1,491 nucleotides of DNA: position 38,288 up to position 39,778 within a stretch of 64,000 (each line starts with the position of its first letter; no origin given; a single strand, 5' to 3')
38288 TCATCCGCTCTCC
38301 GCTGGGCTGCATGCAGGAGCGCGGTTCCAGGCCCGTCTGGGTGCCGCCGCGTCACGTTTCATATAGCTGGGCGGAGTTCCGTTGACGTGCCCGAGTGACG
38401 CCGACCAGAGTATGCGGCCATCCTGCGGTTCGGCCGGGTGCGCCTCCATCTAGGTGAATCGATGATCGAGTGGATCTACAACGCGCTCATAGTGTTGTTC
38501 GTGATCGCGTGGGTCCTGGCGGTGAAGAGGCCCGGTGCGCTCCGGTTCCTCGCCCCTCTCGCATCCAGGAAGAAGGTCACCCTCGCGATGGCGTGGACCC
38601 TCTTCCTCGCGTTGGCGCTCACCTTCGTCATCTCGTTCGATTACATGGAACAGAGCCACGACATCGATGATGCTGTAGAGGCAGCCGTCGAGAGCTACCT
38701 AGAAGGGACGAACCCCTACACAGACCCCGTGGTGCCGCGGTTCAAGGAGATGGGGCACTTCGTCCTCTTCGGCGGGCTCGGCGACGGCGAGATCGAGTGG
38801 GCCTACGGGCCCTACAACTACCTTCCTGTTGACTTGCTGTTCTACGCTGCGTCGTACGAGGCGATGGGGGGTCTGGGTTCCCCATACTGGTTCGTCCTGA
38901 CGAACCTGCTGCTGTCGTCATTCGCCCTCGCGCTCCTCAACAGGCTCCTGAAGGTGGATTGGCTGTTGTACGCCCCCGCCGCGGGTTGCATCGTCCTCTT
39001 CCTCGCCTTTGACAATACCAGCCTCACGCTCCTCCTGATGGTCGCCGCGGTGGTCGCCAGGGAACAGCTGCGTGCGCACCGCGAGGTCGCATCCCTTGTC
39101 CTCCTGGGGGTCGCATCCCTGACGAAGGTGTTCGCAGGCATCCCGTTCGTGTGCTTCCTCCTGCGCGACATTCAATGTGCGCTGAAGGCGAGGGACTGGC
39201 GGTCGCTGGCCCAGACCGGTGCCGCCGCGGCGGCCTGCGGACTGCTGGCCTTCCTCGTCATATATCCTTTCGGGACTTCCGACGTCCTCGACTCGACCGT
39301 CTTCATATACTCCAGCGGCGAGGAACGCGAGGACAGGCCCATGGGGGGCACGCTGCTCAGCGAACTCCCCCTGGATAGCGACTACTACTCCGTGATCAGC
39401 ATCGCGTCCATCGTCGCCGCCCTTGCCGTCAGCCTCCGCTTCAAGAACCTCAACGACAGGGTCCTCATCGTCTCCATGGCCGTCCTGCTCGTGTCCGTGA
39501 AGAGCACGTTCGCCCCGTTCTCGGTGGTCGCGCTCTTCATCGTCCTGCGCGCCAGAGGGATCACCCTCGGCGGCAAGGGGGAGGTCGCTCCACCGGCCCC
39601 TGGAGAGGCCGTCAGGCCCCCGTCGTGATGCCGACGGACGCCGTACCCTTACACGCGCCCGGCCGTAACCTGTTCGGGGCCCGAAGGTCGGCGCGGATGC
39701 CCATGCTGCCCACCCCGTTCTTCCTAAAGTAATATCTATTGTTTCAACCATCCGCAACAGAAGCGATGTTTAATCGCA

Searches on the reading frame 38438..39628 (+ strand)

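Call 78: search_protein_families(library=pfam, proteins=[window:38438-39628:+], max_evalue=0.00001)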
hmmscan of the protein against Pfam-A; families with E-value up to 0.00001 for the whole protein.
window:38438-39628:+ (396 aa): 1 family
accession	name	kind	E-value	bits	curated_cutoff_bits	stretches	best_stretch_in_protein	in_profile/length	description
PF09594.16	GT87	-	1.5e-06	28.6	25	1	151-352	25-235/237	Glycosyltransferase family 87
